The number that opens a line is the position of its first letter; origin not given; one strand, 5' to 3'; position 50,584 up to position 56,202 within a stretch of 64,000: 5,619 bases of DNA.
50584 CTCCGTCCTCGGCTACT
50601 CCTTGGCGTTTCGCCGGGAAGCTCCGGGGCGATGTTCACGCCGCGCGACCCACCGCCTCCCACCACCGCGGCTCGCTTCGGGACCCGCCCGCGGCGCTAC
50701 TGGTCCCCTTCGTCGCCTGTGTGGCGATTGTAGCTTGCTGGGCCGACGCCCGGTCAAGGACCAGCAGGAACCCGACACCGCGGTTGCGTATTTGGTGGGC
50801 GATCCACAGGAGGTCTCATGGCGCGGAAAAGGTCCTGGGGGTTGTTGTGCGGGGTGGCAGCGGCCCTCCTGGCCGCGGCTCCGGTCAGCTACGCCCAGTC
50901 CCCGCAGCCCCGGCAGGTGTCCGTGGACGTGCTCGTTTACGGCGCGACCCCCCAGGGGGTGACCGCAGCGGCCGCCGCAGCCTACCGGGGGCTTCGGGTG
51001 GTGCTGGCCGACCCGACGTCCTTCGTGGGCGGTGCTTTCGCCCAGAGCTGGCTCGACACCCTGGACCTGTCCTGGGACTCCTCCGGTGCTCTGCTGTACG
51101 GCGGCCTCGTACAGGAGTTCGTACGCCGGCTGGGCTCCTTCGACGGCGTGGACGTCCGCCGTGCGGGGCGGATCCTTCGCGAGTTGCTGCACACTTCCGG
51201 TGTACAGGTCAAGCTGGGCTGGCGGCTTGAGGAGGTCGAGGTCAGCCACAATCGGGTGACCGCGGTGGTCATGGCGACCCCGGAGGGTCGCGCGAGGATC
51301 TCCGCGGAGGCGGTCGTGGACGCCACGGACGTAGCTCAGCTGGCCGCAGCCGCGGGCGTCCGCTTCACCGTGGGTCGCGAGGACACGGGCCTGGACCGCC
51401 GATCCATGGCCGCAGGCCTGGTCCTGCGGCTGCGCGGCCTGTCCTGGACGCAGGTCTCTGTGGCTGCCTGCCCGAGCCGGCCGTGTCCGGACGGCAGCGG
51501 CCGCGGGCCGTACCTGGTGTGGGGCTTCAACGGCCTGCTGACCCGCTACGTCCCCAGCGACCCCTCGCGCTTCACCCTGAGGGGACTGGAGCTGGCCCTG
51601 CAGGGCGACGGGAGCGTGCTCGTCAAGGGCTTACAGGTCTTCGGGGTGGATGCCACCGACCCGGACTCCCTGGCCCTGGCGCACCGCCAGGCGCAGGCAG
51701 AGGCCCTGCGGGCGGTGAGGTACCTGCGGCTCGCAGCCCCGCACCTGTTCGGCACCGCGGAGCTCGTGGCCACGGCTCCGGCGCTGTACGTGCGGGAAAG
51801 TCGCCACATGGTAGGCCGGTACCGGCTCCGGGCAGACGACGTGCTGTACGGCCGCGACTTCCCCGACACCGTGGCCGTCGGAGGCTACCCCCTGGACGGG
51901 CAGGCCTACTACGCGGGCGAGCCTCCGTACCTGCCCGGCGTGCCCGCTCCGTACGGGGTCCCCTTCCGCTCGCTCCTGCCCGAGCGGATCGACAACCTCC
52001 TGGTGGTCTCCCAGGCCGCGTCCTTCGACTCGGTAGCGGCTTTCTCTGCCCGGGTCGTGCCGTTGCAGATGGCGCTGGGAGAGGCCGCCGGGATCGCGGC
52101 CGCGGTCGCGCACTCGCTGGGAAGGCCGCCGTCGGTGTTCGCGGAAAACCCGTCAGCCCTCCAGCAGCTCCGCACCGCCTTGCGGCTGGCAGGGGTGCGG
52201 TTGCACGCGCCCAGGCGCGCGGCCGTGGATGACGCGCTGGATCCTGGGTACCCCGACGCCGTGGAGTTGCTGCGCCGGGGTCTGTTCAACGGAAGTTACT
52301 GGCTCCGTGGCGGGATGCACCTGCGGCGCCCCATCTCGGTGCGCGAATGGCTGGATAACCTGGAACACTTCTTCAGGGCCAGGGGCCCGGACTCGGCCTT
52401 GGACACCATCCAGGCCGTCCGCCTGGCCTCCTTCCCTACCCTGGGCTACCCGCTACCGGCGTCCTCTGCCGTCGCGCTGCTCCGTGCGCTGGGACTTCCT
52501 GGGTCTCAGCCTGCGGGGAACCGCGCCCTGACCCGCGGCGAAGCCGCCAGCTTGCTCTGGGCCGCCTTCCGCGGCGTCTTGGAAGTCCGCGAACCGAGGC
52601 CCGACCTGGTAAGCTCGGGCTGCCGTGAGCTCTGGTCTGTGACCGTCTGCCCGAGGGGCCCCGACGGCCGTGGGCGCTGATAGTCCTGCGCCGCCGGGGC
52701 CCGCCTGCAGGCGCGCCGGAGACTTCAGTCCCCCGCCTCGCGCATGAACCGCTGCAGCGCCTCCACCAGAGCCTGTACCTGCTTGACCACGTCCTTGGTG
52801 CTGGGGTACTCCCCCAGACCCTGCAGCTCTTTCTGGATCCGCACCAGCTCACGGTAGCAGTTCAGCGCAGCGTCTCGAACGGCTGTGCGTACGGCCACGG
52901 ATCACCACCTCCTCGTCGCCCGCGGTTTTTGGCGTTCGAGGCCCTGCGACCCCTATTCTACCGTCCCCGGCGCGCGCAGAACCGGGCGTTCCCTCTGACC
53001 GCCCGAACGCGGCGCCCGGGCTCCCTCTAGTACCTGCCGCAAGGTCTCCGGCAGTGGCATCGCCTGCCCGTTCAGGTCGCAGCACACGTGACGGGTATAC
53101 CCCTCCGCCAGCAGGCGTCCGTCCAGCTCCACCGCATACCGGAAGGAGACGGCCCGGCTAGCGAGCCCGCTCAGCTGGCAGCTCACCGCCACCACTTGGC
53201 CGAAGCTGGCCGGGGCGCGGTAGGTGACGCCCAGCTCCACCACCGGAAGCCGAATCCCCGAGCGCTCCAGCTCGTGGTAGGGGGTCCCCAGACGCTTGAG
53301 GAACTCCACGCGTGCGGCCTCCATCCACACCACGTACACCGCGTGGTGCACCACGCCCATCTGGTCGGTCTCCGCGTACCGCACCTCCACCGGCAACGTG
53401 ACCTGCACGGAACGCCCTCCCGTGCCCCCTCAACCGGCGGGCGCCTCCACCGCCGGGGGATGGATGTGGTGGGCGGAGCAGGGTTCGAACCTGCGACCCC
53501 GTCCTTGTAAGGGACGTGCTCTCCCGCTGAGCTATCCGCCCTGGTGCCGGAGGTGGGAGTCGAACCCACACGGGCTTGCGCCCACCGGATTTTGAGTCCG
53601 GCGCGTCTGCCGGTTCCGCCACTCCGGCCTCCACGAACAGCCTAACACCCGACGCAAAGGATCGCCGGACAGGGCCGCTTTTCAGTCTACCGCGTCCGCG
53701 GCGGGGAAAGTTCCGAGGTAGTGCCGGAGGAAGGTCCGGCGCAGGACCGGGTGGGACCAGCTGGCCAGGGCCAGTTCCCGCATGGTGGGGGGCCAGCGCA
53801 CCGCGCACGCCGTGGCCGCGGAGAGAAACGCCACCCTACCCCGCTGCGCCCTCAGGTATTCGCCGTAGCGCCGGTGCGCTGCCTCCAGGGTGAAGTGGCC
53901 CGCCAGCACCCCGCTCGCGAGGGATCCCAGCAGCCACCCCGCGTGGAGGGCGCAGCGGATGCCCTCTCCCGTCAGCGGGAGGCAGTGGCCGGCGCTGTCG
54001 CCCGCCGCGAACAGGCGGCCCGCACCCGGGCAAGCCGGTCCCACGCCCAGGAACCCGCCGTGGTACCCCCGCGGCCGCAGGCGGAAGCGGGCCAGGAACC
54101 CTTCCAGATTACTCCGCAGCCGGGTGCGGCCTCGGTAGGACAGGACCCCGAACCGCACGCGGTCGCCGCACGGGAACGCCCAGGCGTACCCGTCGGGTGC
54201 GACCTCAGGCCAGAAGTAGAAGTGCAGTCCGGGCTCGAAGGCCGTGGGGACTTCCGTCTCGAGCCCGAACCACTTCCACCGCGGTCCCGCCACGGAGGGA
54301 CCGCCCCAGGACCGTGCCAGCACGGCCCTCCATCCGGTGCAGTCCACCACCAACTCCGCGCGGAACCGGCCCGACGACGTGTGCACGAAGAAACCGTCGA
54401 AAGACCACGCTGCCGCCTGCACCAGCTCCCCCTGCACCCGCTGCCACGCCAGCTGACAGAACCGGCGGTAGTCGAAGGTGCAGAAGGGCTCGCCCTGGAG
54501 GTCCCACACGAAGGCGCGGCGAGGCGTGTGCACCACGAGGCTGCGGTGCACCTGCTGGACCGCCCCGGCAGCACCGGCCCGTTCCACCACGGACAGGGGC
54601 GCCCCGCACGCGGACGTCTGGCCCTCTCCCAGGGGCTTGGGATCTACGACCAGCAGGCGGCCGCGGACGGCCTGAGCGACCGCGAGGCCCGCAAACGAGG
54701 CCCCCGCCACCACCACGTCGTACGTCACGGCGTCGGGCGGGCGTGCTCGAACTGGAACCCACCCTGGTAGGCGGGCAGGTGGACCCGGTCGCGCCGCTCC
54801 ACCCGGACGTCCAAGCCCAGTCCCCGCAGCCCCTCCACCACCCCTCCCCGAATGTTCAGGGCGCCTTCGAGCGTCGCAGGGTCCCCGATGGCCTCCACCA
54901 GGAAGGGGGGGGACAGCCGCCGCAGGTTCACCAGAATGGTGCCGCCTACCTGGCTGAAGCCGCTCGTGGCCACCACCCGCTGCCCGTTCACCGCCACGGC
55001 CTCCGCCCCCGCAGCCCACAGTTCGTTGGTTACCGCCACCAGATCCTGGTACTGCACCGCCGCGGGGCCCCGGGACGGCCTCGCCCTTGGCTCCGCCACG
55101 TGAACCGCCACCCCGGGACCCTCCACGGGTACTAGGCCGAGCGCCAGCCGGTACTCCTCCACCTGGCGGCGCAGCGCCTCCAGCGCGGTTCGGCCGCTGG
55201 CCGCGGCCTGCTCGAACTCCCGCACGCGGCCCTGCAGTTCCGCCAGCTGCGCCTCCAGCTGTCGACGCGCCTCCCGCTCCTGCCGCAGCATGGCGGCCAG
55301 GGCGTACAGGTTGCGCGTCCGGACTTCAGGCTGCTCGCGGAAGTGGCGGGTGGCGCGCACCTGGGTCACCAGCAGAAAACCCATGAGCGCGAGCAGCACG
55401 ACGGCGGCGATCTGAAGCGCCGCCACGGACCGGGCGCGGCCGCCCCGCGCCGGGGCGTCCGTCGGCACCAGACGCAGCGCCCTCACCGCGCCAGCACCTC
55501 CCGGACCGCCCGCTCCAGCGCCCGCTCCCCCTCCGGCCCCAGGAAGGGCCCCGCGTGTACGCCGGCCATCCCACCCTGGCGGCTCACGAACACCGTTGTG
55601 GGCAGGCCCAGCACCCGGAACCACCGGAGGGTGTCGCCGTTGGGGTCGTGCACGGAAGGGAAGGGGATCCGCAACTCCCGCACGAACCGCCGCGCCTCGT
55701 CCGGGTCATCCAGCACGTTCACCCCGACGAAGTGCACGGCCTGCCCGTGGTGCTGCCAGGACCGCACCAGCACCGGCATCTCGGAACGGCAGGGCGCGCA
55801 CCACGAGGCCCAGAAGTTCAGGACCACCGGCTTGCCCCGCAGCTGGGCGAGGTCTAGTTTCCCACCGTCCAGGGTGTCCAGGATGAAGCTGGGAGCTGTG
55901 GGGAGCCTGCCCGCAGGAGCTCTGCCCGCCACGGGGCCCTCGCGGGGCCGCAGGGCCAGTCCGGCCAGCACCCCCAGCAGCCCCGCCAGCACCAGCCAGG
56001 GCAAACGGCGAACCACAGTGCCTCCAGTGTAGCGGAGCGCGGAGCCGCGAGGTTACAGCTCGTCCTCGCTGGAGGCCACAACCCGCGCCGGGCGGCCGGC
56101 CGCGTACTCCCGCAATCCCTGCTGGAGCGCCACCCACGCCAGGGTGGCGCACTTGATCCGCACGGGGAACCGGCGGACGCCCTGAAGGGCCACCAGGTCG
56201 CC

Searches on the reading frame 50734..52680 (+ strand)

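Call 72: search_protein_families(library=pfam, proteins=[window:50734-52680:+], max_evalue=0.00001)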
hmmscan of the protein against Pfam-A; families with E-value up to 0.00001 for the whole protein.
window:50734-52680:+ (648 aa): 1 family
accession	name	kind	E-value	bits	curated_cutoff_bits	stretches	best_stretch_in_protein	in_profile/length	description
PF12831.13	FAD_oxidored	-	1.9e-76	258.5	27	1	65-467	1-405/416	FAD dependent oxidoreductase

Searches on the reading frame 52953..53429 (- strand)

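Call 73: search_protein_families(library=pfam, proteins=[window:52953-53429:-], max_evalue=0.00001)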
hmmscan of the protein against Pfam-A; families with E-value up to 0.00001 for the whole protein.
window:52953-53429:- (158 aa): 2 families
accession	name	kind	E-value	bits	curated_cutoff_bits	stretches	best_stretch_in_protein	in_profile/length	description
PF13279.12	4HBT_2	-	1.1e-21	77.9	25.5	1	16-133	1-121/122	Thioesterase-like superfamily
PF03061.28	4HBT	-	1.1e-13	51.7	20.6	1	24-105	1-75/79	Thioesterase superfamily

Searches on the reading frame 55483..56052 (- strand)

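Call 73: search_protein_families(library=pfam, proteins=[window:55483-56052:-], max_evalue=0.00001)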
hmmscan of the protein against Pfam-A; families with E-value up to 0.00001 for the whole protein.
window:55483-56052:- (189 aa): 4 families
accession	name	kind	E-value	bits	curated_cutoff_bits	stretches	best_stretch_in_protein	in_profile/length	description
PF00578.27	AhpC-TSA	-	8.8e-23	81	26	1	53-160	5-119/124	AhpC/TSA family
PF08534.16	Redoxin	-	1.4e-17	64.3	26.6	1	52-170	5-136/148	Redoxin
PF13905.12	Thioredoxin_8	-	1.2e-08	35.6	27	1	73-160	1-92/94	Thioredoxin-like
PF00085.26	Thioredoxin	-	2.2e-08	34.5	23.5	1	73-123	18-68/103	Thioredoxin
